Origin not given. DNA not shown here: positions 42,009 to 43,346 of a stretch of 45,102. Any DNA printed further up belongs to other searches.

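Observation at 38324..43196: Four consecutive exported ankyrin-repeat proteins (two lipoproteins, two secreted) next to the EET island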

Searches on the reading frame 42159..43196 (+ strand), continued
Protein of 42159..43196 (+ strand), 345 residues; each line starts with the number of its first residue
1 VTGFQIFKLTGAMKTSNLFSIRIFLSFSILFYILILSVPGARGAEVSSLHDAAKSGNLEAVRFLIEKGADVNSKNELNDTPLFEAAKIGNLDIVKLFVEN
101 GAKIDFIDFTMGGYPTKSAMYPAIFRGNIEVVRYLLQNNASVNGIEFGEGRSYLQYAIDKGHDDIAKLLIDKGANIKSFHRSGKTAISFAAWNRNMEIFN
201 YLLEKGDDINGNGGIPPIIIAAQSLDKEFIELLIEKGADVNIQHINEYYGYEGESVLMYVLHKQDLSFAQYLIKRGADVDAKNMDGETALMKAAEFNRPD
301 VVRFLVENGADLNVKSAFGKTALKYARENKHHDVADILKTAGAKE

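Call 21: search_solved_structures(query=window:42195-43196:+, max_evalue=0.00001)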
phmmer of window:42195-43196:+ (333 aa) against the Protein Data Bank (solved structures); distinct sequences matched with E-value up to 0.00001: 439 (the best 60 are shown).
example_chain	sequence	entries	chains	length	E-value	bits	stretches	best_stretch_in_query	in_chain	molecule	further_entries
4rlv_A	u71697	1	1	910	8.1e-74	252.1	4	35-230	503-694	Ankyrin-1, Ankyrin-2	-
6mol_A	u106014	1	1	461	1.1e-70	241.8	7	35-124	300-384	Monoextended DARPin R12 (M_R12)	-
7tw3_G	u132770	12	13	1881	2.3e-67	230.9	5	36-232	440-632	Ankyrin-1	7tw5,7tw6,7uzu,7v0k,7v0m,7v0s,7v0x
5lec_A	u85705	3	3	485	7.1e-63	216.1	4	37-230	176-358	DDD_D12_12_D12_12_D12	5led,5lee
5le2_A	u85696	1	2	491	4.7e-62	213.4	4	37-229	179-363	DDD_D12_15_D12_15_D12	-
5vkq_A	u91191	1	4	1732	2.8e-60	207.6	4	35-322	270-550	No mechanoreceptor potential C isoform L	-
5y4d_A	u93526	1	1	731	2.9e-60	207.6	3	35-230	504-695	Ankyrin-1,Ankyrin-2,Ankyrin-2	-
5leb_A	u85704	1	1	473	5.1e-57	196.9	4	36-190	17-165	DDD_D12_06_D12_06_D12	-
4qfv_A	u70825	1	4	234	5.5e-54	186.9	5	36-98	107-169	ANK-N5C-281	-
7ptx_A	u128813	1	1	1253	2.2e-50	175.1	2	35-319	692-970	Alpha-latrocrustotoxin-Lt1a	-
5le8_A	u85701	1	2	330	5.6e-46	160.6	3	36-229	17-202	DD_D12_15_D12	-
5lw1_A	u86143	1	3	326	5.6e-46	160.6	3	36-195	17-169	DD_232_11_D12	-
5lel_A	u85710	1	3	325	9.3e-46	159.9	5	36-132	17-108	DD_Off7_10_3G124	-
6f5e_A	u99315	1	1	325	4.7e-45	157.6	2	37-327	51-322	DD_D12_10_47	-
5le7_A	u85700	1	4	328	5.4e-45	157.4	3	36-229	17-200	DD_D12_13_D12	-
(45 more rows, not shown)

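Call 57: search_protein_families(library=ncbifam, proteins=[window:42195-43196:+], max_evalue=0.01)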
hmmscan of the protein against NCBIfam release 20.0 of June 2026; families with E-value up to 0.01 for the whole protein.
window:42195-43196:+ (333 aa): 11 families
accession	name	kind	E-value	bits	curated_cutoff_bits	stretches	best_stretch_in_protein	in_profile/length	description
NF043029.1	T4SS_AnkY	equivalog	3.7e-33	114.8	600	4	240-319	457-536/543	Dot/Icm T4SS effector AnkY/LegA9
NF041931.2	MzaA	equivalog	1.3e-31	110.2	800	3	261-330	22-91/726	MZA anti-phage system associated sigma-70 family RNA polymerase sigma factor MzaA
NF043023.1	T4SS_AnkH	equivalog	6e-29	101.1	600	4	42-165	8-125/467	Dot/Icm T4SS effector AnkH/LegA3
NF043028.1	T4SS_AnkX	equivalog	3.1e-18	65.4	1400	2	105-332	549-787/938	Dot/Icm T4SS effector AnkN/AnkX/LegA8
TIGR00870.1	trp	subfamily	1.2e-17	63.3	498.75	1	202-317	131-221/747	transient-receptor-potential calcium channel protein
NF043022.1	T4SS_AnkG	equivalog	7.5e-17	61.2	500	2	232-321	356-450/455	Dot/Icm T4SS effector AnkG/AnkZ/LegA7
NF043021.1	T4SS_AnkF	equivalog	6e-13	48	1000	1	32-150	584-678/917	Dot/Icm T4SS effector AnkF/LegA14/Ceg31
NF043019.1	T4SS_AnkC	equivalog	5.3e-12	45.3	450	2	181-308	42-161/459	Dot/Icm T4SS effector AnkC/LegA12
NF043024.1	T4SS_AnkI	equivalog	9.7e-10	37.8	550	0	106-185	243-331/439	Dot/Icm T4SS effector AnkI/LegAS4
NF043020.1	T4SS_AnkD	equivalog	7.3e-07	28.5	500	1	219-273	59-113/426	Dot/Icm T4SS effector AnkD/LegA15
NF038106.1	gamma_NF038106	equivalog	2.1e-05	24.7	50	0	279-329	43-92/93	PA4642 family protein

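Call 58: search_protein_families(library=padloc, proteins=[window:42195-43196:+], max_evalue=0.001)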
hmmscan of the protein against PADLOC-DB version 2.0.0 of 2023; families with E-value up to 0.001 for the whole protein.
window:42195-43196:+ (333 aa): 3 families
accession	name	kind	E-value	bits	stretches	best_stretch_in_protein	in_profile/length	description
PDLC04783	PDC-M72A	-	2.8e-48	163.1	3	199-332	227-354/392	-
PDLC02908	Ankyrin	-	9.4e-17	58.5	3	205-313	739-842/880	-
PDLC02203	MzaA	-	2.2e-07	27.5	0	244-322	14-92/683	-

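Call 59: predict_structure(alignment_id=A2)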
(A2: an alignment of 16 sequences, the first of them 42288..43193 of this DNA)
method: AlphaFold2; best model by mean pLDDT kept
length: 302 residues; sequences in the alignment: 16
mean_pLDDT: 92.7   pTM: 0.87
mean pLDDT of the five models: 92.7, 92.5, 92.4, 92.4, 92.3
residues with pLDDT >= 90: 253; 70-90: 31; 50-70: 13; < 50: 5
segments of 3 or more residues with pLDDT < 50: 67-70
pLDDT, mean of each block of 10 residues (from residue 1): 82 98 96 91 97 97 60 80 97 96 85 96 98 89 95 97 94 94 96 96 72 95 97 97 96 98 98 97 98 98 88
secondary structure, 60 per line:
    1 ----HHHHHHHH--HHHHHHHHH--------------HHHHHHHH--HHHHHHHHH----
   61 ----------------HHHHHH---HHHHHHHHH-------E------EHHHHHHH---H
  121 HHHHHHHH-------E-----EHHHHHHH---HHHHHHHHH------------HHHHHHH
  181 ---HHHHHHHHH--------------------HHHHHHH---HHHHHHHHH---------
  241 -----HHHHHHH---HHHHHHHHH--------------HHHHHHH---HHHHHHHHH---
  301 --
elements in order: H5-12 H15-23 H38-45 H48-56 H77-82 H86-94 H110-116 H120-128 H143-149 H153-161 H174-180 H184-192 H213-219 H223-231 H246-252 H256-264 H279-285 H289-297

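Call 63: fold_search(model_id=the predicted structure, library=pdb)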
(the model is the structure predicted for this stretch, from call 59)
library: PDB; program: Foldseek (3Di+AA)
matches with E <= 10: 1443; with E <= 0.001: 889
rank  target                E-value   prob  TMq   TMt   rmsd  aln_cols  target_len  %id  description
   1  6mol_A                2.2e-18  1.00  0.72  0.51   4.3       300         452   33  Monoextended DARPin M_R12 complex with EpoR (released 2019-06-05)
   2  5leb                  6.4e-18  1.00  0.48  0.33  11.8       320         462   29  Crystal structure of DARPin-DARPin rigid fusion, variant DDD_D12_06_D12_06_D12 (released 2017-08-02)
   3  5le7_B                8.7e-18  1.00  0.45  0.43  12.8       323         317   29  Crystal structure of DARPin-DARPin rigid fusion, variant DD_D12_13_D12 (released 2017-08-02)
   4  5le7_C                2.7e-17  1.00  0.45  0.43  12.7       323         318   29  Crystal structure of DARPin-DARPin rigid fusion, variant DD_D12_13_D12 (released 2017-08-02)
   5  5le8_A                3.7e-17  1.00  0.43  0.41  13.1       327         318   29  Crystal structure of DARPin-DARPin rigid fusion, variant DD_D12_15_D12 (released 2017-08-02)
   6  5ma9_A                4.4e-17  1.00  0.65  0.66   5.1       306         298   32  GFP-binding DARPin fusion gc_R11 (released 2017-11-08)
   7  5lw1_D                6.0e-17  1.00  0.44  0.43  12.0       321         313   29  Crystal structure of DARPin-DARPin rigid fusion, variant DD_232_11_D12 in complex JNK1a1 and JIP1 peptide (released 2017-12-13)
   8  5le7_A                6.3e-17  1.00  0.45  0.44  12.7       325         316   29  Crystal structure of DARPin-DARPin rigid fusion, variant DD_D12_13_D12 (released 2017-08-02)
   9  5y4f_A                8.6e-17  1.00  0.68  0.52   5.0       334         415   24  Crystal Structure of AnkB Ankyrin Repeats R13-24 in complex with autoinhibition segment AI-c (released 2017-09-13)
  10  5le2_A                8.6e-17  1.00  0.43  0.28  13.3       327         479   29  Crystal structure of DARPin-DARPin rigid fusion, variant DDD_D12_15_D12_15_D12 (released 2017-08-02)
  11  7v0x                  1.1e-16  1.00  0.68  0.57   4.9       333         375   28  Local refinement of ankyrin-1 (C-terminal half), class 1 of erythrocyte ankyrin-1 complex (released 2022-07-20)
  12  5mak_A                1.1e-16  1.00  0.66  0.69   5.0       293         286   33  GFP-binding DARPin fusion gc_R7 (released 2017-11-08)
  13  6mok_A                1.2e-16  1.00  0.71  0.74   4.2       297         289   34  Dimeric DARPin A_distance_R7 complex with EpoR (released 2019-06-05)
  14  5le9                  1.2e-16  1.00  0.44  0.42  12.5       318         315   30  Crystal structure of DARPin-DARPin rigid fusion, variant DD_Off7_09_3G124 (released 2017-08-02)
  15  5y4f_B                1.3e-16  1.00  0.66  0.52   5.2       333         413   24  Crystal Structure of AnkB Ankyrin Repeats R13-24 in complex with autoinhibition segment AI-c (released 2017-09-13)
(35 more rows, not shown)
